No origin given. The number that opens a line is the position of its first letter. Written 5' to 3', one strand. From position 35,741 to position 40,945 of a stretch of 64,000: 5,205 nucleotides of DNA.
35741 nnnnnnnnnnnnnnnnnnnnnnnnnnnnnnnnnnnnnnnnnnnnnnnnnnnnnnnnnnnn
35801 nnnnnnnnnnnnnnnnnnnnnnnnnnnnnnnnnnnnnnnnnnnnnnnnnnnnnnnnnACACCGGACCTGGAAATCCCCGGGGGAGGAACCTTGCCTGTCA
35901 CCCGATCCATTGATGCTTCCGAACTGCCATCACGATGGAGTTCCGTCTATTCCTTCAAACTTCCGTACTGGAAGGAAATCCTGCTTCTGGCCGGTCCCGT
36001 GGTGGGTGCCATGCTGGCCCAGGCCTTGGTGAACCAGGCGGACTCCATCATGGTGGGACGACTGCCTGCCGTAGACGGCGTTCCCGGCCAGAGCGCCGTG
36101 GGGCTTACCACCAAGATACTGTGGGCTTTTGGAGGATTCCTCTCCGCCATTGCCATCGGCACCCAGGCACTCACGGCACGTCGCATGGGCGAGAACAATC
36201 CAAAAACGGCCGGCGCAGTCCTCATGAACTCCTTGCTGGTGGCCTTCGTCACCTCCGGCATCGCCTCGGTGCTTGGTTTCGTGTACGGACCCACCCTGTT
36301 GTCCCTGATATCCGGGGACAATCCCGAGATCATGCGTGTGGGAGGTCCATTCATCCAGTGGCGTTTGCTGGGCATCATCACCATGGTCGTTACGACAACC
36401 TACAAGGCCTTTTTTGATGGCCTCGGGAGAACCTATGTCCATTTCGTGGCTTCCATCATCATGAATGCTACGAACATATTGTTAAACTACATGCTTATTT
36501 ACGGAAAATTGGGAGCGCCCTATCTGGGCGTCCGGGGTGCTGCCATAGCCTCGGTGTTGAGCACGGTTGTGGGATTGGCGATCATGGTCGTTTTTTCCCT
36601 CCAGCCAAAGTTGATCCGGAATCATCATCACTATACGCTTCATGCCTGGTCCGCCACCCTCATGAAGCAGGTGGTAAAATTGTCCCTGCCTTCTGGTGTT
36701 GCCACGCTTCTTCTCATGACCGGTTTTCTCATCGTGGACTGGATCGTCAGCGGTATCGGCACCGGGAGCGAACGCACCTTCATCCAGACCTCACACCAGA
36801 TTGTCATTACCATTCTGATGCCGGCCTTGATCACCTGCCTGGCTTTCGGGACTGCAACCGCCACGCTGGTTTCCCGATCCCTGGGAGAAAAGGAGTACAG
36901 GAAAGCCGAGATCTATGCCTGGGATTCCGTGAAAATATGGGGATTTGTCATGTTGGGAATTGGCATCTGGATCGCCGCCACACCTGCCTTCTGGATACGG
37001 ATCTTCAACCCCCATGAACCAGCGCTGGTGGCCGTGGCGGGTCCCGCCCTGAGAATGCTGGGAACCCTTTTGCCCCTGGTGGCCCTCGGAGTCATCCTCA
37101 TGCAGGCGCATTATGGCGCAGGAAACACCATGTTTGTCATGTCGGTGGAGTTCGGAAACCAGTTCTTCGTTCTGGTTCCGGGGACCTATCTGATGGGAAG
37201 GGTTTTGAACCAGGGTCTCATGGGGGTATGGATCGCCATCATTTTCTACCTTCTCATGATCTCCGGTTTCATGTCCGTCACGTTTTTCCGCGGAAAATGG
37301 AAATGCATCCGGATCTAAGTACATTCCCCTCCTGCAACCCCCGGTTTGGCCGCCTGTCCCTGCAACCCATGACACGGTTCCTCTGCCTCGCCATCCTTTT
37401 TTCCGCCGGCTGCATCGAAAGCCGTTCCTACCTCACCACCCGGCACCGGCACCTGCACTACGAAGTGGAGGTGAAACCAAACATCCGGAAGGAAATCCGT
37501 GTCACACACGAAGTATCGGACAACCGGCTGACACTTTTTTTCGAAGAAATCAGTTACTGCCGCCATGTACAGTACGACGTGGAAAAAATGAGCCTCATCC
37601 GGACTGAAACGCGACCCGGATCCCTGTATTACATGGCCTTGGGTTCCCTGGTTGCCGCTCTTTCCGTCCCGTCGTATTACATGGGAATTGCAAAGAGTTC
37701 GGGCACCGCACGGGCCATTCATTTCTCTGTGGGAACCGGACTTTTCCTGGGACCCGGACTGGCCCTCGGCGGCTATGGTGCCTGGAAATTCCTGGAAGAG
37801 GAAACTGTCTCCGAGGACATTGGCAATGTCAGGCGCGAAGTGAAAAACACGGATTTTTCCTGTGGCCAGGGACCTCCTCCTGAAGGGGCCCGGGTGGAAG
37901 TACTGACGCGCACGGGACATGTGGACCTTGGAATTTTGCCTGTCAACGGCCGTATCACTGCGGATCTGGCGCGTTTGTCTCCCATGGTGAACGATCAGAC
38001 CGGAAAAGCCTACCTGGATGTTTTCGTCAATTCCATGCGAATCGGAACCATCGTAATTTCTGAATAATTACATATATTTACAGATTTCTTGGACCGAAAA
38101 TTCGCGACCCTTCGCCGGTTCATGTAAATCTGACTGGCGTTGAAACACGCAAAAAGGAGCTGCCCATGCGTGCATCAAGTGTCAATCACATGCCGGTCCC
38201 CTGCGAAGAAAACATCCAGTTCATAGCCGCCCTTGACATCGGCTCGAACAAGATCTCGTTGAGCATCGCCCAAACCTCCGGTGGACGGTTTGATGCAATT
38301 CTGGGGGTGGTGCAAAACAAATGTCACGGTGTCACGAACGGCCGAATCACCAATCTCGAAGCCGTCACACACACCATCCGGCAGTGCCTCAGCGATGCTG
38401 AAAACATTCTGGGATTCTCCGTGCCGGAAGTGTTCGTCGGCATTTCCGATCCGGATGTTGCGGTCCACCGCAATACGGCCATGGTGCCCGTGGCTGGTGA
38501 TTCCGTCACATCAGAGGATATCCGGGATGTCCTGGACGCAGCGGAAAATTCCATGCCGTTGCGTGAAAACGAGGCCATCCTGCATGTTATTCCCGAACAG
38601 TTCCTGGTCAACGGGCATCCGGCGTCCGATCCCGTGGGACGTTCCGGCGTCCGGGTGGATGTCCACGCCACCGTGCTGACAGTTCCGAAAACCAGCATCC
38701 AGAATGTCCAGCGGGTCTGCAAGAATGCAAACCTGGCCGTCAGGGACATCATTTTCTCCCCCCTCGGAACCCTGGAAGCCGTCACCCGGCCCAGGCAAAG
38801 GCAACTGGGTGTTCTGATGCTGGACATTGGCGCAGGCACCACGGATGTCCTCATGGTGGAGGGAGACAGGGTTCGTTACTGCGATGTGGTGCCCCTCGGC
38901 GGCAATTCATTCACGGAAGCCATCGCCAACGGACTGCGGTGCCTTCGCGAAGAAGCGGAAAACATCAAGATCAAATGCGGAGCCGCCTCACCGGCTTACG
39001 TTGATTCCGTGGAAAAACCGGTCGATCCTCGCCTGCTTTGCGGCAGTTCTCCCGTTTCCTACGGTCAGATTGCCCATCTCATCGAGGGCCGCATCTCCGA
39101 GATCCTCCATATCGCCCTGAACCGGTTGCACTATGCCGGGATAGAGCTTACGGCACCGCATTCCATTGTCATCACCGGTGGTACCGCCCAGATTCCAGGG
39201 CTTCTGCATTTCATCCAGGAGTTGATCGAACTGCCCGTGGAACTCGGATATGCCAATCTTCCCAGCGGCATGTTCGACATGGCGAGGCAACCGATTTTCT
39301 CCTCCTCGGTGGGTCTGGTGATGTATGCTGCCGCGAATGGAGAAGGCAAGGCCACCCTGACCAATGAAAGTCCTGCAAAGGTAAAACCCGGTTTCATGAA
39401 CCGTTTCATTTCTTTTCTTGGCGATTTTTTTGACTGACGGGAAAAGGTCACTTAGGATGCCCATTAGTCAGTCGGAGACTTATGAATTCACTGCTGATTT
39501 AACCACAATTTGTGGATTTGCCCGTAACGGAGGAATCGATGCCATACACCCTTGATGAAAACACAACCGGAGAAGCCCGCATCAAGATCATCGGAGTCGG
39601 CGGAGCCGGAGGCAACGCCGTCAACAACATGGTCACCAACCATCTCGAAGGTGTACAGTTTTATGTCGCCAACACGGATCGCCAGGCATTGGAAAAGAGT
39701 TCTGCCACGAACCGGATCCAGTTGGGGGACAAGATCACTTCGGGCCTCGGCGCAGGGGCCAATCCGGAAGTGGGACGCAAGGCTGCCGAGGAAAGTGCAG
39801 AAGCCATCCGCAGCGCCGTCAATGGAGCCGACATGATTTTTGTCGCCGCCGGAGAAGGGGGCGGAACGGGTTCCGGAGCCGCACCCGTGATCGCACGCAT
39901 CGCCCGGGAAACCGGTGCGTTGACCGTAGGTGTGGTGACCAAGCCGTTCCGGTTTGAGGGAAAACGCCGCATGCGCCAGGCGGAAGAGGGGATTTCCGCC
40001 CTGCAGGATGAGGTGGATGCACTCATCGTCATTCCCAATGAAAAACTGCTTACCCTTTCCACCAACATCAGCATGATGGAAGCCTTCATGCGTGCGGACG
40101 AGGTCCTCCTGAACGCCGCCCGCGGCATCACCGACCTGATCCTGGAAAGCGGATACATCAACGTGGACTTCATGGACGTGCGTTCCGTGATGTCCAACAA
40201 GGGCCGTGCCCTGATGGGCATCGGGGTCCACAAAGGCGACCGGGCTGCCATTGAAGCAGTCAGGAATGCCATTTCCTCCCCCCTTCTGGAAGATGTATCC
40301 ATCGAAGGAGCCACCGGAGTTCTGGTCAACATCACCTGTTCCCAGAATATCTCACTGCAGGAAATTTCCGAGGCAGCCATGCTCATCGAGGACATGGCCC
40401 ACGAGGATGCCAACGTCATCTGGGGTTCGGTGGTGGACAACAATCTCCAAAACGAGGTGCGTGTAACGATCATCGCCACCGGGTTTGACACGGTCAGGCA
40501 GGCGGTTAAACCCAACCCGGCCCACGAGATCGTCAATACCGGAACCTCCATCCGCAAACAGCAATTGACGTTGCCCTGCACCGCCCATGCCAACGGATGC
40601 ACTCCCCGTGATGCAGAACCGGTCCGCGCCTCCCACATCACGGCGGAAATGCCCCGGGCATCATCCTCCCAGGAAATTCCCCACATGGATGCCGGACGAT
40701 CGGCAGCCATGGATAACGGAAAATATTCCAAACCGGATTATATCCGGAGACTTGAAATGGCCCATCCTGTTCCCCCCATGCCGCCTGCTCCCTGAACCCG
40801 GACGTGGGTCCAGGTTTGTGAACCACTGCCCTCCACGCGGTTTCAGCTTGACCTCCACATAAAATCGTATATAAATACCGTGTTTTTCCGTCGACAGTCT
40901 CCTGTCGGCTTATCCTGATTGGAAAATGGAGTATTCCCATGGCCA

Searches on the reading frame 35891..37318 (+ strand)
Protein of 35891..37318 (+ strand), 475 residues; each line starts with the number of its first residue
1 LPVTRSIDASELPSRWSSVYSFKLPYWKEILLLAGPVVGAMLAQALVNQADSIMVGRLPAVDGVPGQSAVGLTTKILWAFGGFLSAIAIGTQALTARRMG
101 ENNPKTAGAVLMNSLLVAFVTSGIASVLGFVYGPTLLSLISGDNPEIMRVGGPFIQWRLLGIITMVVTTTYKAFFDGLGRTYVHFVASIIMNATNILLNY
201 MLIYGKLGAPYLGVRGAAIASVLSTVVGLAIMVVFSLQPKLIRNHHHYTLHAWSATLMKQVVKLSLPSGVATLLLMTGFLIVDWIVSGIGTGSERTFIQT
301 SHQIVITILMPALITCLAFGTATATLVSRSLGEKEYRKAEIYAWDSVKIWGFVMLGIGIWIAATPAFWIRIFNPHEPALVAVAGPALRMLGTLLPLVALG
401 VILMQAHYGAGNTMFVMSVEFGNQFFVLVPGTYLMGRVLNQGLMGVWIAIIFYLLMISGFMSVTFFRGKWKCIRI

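Call 45: search_protein_families(library=pfam, proteins=[window:35891-37318:+], max_evalue=0.0001)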
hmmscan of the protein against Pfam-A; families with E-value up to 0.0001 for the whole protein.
window:35891-37318:+ (475 aa): 1 family
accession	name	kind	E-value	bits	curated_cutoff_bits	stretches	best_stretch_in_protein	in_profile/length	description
PF01554.23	MatE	-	2.7e-33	115.4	24.9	2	36-201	1-161/161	MatE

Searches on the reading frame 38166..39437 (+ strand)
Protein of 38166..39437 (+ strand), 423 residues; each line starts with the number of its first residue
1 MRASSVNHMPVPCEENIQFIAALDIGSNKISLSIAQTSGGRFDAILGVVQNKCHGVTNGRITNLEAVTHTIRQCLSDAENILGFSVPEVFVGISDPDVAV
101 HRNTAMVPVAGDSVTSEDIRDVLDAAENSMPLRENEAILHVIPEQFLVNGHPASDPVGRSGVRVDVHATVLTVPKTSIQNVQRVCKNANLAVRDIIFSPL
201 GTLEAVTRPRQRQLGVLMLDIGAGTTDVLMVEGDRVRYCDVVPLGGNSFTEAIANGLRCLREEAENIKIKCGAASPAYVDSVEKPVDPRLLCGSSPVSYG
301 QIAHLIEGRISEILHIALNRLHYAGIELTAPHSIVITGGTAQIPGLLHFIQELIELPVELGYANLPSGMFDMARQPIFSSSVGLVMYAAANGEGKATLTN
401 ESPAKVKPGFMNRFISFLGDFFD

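Call 44: search_protein_families(library=pfam, proteins=[window:38166-39437:+], max_evalue=0.0001)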
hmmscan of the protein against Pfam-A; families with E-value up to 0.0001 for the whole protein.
window:38166-39437:+ (423 aa): 4 families
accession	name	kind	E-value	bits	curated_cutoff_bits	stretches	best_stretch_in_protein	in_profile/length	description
PF14450.12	FtsA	-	1.4e-30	106.7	31.8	1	218-383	2-127/127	Cell division protein FtsA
PF02491.25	SHS2_FTSA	-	3.4e-15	56.6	25.4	1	98-172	4-79/79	SHS2 domain inserted in FTSA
PF06723.19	MreB_Mbl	-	2.4e-12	46.8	27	1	213-361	144-304/327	MreB/Mbl protein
PF11104.14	PilM_2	-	3.8e-09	36.4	27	0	212-271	178-237/340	Type IV pilus assembly protein PilM;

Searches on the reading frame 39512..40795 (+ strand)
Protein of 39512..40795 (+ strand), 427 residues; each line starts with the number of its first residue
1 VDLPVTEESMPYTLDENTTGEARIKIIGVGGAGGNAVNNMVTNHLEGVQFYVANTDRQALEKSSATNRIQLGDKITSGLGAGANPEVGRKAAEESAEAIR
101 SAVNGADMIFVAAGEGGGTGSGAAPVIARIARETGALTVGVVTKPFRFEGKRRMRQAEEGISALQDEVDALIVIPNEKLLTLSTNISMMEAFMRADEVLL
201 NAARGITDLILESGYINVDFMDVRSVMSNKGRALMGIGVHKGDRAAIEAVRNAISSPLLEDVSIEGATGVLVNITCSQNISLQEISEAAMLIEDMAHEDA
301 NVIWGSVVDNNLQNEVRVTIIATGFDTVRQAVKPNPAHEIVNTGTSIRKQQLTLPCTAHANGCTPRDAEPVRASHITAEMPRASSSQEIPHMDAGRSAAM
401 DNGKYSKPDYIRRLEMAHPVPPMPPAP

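Call 44: search_protein_families(library=pfam, proteins=[window:39512-40795:+], max_evalue=0.0001)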
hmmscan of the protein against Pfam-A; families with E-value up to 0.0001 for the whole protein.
window:39512-40795:+ (427 aa): 2 families
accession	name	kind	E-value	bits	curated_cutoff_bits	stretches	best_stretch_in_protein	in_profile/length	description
PF00091.31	Tubulin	-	2.1e-51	175.3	33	1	23-182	1-188/190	Tubulin/FtsZ family, GTPase domain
PF12327.13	FtsZ_C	-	2.2e-31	108.5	27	1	231-326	1-95/95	FtsZ family, C-terminal domain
